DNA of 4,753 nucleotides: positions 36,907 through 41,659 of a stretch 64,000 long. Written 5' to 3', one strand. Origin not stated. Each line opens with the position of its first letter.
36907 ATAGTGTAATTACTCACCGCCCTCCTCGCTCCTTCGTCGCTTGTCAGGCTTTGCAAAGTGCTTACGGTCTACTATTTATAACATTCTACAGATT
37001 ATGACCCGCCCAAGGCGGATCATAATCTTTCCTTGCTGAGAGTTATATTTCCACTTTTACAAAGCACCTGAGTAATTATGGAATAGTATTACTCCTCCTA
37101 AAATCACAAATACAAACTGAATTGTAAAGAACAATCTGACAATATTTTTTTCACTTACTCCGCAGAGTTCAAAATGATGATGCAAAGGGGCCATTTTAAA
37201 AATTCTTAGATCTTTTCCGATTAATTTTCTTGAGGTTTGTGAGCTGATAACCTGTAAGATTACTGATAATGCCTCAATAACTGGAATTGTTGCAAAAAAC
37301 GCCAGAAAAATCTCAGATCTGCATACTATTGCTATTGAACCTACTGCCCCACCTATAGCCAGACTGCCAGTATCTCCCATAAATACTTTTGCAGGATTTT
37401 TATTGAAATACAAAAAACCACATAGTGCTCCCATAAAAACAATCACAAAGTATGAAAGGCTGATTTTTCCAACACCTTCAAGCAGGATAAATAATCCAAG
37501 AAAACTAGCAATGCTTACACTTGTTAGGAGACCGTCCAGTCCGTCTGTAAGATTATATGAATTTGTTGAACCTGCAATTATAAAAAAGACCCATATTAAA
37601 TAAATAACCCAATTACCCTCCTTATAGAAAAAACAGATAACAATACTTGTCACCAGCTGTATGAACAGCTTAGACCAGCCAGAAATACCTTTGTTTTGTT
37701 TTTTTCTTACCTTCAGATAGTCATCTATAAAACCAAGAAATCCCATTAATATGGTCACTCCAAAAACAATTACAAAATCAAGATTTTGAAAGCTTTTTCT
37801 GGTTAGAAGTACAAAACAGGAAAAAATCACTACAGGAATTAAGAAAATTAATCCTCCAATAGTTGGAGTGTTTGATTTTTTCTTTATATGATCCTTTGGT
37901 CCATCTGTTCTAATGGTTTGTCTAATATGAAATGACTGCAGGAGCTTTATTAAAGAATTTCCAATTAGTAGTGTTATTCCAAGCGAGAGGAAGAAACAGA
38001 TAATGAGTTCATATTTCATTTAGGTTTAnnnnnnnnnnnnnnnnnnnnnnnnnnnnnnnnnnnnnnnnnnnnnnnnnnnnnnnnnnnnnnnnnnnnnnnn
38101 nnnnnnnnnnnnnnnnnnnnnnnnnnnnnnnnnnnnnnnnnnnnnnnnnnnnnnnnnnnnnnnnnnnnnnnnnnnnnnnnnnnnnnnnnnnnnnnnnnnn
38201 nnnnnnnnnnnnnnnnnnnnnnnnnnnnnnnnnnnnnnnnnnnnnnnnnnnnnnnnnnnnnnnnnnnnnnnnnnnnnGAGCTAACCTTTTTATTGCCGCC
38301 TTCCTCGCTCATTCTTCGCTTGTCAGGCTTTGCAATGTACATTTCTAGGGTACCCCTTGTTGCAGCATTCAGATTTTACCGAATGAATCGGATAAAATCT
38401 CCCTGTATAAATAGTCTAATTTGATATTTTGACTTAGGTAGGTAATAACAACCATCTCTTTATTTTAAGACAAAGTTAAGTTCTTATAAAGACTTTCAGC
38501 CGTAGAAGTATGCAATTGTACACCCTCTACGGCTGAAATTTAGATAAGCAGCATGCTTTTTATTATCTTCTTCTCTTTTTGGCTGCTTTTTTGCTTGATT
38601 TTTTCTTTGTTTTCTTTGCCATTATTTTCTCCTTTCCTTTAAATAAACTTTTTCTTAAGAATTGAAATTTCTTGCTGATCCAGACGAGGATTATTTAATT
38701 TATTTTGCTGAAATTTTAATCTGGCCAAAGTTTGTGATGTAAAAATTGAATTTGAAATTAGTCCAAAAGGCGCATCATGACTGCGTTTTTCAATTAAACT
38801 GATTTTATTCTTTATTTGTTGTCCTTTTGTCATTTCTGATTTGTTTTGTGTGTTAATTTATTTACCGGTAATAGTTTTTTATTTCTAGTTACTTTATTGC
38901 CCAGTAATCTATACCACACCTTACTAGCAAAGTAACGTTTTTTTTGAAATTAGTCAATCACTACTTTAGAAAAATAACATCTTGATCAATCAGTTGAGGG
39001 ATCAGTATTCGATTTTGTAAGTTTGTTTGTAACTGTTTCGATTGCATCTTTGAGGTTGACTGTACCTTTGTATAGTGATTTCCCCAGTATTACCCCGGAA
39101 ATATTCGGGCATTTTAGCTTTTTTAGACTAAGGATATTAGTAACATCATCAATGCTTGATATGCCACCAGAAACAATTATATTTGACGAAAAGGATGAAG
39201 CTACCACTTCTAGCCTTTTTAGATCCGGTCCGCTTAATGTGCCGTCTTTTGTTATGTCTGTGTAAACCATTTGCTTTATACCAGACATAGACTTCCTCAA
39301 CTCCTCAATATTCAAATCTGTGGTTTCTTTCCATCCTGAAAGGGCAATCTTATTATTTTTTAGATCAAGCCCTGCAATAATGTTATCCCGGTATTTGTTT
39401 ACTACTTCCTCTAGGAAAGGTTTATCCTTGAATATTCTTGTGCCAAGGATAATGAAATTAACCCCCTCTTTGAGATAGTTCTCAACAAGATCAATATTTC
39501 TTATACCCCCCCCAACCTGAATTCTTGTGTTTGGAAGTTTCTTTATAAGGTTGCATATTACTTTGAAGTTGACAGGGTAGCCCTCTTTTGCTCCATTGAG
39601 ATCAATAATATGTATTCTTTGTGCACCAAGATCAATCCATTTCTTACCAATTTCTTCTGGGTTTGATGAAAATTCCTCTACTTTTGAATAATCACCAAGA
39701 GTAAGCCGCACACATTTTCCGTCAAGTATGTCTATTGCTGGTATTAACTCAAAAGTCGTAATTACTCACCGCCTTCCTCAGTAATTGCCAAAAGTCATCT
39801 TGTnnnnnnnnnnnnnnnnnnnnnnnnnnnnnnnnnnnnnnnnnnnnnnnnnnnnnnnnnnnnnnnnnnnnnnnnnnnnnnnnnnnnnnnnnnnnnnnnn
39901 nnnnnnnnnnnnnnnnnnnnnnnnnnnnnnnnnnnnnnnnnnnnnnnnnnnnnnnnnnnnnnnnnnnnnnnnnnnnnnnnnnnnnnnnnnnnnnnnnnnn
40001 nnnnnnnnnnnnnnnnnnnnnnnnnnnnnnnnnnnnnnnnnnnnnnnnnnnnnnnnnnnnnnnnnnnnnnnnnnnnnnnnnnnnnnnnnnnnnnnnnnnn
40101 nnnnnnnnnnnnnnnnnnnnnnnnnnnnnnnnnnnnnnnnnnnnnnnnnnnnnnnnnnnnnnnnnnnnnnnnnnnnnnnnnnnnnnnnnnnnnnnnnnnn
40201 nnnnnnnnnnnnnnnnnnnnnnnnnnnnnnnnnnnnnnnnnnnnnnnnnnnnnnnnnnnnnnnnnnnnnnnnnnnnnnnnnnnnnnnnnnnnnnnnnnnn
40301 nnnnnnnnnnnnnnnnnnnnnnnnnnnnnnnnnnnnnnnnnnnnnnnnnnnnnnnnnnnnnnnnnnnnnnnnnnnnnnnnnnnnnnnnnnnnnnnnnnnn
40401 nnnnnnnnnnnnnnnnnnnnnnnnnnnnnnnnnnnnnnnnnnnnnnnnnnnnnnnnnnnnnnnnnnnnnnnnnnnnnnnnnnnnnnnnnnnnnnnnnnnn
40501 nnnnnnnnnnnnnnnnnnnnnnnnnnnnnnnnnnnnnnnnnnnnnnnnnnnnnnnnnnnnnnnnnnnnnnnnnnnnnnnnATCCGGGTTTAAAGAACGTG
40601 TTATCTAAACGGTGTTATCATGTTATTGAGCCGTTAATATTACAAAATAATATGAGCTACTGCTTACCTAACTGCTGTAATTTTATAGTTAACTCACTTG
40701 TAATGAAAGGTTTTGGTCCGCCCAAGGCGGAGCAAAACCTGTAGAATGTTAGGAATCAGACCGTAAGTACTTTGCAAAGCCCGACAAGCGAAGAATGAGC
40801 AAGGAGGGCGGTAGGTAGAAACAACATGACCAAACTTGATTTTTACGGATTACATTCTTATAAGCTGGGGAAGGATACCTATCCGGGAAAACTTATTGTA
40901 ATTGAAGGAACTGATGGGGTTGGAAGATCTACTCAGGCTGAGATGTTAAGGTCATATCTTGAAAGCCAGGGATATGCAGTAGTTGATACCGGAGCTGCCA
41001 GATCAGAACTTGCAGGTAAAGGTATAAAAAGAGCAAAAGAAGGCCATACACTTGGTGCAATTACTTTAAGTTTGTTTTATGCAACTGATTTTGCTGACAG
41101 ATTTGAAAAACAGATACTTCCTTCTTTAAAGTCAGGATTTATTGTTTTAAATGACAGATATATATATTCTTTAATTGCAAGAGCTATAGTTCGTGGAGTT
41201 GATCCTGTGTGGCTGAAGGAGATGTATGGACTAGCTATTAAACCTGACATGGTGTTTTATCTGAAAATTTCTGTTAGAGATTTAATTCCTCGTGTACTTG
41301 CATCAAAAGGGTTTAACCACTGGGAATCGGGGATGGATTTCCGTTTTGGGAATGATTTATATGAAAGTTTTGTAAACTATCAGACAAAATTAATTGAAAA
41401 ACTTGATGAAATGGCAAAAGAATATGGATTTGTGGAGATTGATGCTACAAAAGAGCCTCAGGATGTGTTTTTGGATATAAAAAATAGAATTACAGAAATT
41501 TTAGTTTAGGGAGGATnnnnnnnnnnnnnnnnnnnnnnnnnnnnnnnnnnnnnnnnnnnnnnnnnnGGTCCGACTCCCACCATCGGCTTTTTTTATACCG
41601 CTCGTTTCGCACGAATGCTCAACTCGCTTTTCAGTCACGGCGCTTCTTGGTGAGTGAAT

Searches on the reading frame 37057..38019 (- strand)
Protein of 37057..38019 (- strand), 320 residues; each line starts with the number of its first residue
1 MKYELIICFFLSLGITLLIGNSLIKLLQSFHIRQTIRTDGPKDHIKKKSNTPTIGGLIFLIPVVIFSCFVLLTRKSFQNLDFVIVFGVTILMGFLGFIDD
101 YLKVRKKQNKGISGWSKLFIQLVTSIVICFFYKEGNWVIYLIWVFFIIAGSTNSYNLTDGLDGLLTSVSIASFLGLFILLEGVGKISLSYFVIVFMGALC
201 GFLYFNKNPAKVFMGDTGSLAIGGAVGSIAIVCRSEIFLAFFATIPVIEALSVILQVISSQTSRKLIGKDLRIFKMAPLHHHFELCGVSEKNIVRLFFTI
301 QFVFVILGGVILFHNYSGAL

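Call 61: search_protein_families(library=pfam, proteins=[window:37057-38019:-], max_evalue=0.0001)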
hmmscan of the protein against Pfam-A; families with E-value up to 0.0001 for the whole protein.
window:37057-38019:- (320 aa): 1 family
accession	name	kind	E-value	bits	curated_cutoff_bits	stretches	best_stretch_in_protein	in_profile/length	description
PF00953.26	Glycos_transf_4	-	6.1e-30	104.8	27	1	83-233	2-159/160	Glycosyl transferase family 4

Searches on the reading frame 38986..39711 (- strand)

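Call 61: search_protein_families(library=pfam, proteins=[window:38986-39711:-], max_evalue=0.0001)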
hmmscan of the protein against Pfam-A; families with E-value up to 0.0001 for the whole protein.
window:38986-39711:- (241 aa): 1 family
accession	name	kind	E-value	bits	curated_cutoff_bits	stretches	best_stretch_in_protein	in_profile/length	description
PF00977.27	His_biosynth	-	2e-53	181.6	23.6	1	2-218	15-227/228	Histidine biosynthesis protein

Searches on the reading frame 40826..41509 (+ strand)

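Call 61: search_protein_families(library=pfam, proteins=[window:40826-41509:+], max_evalue=0.0001)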
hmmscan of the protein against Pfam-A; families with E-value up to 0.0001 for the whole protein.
window:40826-41509:+ (227 aa): 1 family
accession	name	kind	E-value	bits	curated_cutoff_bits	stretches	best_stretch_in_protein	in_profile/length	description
PF02223.23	Thymidylate_kin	-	3.3e-22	79.5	27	1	26-215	1-182/185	Thymidylate kinase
